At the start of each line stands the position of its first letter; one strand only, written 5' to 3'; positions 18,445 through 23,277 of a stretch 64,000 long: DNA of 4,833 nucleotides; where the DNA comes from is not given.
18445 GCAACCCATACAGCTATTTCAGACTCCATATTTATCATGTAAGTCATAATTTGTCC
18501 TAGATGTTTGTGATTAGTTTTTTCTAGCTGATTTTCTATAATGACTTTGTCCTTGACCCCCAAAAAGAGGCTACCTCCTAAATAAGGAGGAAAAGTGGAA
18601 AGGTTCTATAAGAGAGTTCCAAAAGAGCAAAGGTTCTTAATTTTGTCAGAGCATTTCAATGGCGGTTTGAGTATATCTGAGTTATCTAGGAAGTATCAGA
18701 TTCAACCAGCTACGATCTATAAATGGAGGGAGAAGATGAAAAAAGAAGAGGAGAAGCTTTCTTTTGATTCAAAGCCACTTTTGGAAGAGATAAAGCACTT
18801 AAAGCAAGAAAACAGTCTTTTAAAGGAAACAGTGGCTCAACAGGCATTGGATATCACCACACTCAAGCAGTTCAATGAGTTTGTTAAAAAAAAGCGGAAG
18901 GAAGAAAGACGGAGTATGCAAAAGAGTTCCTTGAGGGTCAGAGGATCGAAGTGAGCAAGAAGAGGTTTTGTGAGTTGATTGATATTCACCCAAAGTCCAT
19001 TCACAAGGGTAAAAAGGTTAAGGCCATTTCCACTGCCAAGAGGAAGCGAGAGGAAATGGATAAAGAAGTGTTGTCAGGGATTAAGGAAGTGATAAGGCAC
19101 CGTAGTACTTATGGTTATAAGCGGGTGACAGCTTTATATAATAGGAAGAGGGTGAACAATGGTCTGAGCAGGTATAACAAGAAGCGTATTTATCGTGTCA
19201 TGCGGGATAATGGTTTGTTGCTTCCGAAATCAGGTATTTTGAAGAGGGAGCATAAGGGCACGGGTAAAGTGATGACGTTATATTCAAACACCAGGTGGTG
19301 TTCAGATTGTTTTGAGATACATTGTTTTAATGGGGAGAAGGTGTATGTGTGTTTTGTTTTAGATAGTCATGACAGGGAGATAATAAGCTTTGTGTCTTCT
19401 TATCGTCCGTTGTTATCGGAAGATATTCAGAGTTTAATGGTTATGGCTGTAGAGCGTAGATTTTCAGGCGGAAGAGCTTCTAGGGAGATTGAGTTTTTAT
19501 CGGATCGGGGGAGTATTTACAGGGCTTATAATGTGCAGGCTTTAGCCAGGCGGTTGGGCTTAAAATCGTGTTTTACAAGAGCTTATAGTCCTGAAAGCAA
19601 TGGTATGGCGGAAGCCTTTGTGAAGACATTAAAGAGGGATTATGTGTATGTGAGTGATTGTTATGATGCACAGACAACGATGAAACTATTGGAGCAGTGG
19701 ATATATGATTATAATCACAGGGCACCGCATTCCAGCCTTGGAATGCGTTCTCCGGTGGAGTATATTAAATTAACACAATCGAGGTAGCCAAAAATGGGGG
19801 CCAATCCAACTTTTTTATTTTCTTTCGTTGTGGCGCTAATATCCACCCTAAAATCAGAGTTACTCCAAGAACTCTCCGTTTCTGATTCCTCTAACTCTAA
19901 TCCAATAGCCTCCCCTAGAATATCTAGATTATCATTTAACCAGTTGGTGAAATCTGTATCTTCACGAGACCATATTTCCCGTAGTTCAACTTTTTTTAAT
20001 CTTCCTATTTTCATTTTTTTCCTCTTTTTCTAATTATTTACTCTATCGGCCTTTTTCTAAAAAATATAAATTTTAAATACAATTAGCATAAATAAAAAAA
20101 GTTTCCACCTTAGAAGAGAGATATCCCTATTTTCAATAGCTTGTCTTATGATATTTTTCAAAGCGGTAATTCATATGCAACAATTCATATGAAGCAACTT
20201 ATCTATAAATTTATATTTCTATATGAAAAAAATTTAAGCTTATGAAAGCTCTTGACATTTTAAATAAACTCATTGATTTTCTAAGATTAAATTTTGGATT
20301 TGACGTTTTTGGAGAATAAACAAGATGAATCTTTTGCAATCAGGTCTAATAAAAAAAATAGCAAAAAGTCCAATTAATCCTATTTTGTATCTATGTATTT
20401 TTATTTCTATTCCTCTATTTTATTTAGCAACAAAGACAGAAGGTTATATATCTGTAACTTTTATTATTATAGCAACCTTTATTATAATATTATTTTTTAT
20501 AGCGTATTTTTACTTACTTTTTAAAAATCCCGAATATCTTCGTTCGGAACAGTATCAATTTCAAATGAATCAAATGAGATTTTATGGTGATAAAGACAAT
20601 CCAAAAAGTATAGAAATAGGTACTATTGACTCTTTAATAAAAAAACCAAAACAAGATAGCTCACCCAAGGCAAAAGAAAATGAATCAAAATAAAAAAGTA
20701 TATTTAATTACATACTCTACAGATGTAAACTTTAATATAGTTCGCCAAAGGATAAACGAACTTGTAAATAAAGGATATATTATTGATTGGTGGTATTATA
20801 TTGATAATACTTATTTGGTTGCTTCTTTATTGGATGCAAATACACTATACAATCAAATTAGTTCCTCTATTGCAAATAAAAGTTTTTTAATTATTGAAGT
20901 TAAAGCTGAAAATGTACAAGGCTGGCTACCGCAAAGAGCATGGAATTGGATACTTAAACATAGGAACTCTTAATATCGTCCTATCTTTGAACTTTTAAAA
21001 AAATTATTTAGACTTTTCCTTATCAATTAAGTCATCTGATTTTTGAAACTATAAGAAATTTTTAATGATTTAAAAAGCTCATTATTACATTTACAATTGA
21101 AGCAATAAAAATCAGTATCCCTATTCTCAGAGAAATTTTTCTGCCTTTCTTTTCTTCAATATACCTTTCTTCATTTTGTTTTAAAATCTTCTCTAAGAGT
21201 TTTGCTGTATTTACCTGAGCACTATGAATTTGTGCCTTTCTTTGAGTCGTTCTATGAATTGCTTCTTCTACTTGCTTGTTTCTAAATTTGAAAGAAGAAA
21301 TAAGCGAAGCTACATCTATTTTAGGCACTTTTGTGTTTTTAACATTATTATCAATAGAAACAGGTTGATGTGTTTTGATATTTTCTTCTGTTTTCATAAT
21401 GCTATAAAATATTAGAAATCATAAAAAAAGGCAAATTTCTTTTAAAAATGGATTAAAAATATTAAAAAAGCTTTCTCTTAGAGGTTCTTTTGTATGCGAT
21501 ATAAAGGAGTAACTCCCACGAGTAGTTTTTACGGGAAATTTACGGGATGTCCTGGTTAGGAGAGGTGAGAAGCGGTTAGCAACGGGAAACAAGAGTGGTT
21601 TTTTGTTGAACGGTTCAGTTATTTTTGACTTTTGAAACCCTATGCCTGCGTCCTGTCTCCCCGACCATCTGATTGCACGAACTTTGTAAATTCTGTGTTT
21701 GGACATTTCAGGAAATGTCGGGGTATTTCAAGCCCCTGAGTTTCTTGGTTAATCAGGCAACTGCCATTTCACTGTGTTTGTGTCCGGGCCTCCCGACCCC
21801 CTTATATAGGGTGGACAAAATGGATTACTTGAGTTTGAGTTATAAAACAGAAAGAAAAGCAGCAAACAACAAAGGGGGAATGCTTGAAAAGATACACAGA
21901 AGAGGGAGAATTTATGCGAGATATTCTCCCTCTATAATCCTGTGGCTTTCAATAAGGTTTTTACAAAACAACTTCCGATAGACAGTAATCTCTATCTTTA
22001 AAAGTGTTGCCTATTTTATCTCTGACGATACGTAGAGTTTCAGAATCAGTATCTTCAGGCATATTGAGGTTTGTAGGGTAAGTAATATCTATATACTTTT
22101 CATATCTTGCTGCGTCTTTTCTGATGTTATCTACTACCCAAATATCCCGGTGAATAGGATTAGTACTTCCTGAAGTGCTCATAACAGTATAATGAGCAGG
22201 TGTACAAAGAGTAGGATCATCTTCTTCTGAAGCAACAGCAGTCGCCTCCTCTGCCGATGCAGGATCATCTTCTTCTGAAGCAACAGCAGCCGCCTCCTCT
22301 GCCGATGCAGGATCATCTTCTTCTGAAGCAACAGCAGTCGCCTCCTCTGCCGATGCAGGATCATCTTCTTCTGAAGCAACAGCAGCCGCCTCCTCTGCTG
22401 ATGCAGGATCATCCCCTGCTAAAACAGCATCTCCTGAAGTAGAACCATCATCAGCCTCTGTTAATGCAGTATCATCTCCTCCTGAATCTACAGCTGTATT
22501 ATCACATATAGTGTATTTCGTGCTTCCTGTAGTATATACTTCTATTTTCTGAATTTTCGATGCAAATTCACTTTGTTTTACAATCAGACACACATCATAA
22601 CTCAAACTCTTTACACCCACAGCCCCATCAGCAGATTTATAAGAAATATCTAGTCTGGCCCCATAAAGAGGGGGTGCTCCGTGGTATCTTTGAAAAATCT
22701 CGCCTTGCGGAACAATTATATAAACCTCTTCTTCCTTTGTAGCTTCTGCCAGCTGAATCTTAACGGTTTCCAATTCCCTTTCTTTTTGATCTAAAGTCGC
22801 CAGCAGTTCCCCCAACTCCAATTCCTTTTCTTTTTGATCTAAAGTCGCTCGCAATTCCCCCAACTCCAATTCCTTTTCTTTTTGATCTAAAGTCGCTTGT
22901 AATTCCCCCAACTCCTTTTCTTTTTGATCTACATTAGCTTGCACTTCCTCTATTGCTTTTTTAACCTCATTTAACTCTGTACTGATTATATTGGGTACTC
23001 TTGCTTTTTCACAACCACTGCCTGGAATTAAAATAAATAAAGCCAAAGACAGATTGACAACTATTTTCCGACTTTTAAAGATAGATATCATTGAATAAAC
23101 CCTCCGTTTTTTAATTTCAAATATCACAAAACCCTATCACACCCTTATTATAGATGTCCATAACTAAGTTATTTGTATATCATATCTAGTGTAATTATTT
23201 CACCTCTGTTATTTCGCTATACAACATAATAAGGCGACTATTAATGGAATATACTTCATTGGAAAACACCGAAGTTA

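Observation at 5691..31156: About 25 kb of accessory DNA accreted at tRNA-Pro as three tandem modules with shared ends, and no integrase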

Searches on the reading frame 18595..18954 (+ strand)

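Call 8: search_protein_families(library=pfam, proteins=[window:18595-18954:+], max_evalue=0.01)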
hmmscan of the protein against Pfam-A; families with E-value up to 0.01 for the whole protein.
window:18595-18954:+ (119 aa): 7 families
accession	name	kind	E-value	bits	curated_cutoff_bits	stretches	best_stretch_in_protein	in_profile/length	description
PF01527.26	HTH_Tnp_1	-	4.5e-11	43.3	24.1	1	7-73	6-74/75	Transposase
PF13518.12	HTH_28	-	8.9e-05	22.9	25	1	13-49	2-37/52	Helix-turn-helix domain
PF01710.22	HTH_Tnp_IS630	-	0.00065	20.2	21.3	1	20-113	14-114/119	Transposase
PF13384.12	HTH_23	-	0.00065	19.9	24.6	1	12-49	8-42/50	Homeodomain-like domain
PF13551.12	HTH_29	-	0.0023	18.4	28.1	1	23-57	10-45/64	Winged helix-turn helix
PF13022.12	HTH_Tnp_1_2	-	0.0031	18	27.9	1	24-101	26-104/122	Helix-turn-helix of insertion element transposase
PF01166.23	TSC22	-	0.0064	17.1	30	0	60-90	24-54/57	TSC-22/dip/bun family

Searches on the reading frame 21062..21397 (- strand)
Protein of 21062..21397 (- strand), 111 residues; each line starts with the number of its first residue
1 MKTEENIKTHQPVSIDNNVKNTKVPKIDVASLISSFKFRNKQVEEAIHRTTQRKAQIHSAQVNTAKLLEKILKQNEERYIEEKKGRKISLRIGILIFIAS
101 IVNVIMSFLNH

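Call 8: search_protein_families(library=pfam, proteins=[window:21062-21397:-], max_evalue=0.01)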
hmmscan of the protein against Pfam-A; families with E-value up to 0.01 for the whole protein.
window:21062-21397:- (111 aa): 1 family
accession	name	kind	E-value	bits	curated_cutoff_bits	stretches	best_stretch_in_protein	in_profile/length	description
PF17016.10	DUF5095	-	0.0057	16.8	27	1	31-106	103-176/229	Domain of unknown function (DUF5095)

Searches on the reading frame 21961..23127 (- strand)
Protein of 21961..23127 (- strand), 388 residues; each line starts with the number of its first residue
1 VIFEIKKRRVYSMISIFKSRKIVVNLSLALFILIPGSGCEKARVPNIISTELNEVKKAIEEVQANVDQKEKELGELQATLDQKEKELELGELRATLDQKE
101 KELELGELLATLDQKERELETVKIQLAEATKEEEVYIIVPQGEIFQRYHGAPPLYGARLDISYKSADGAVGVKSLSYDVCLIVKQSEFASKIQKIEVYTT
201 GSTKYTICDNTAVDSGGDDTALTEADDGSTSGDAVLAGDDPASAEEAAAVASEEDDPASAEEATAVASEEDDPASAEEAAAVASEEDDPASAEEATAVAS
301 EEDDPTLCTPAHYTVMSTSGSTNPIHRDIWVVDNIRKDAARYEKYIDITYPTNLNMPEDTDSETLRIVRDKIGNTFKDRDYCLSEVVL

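Call 8: search_protein_families(library=pfam, proteins=[window:21961-23127:-], max_evalue=0.01)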
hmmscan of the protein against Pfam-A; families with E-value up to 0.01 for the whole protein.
window:21961-23127:- (388 aa): 1 family
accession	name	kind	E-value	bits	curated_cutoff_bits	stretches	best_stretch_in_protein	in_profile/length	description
PF03938.19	OmpH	-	0.0034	18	32.4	1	48-127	10-81/141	Outer membrane protein (OmpH-like)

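Call 36: find_encoding_contigs(protein=window:21961-23127:-, flank=10000, max_places=10)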
Protein window:21961-23127:- (388 aa): no gene with exactly this product is on record in the collection.
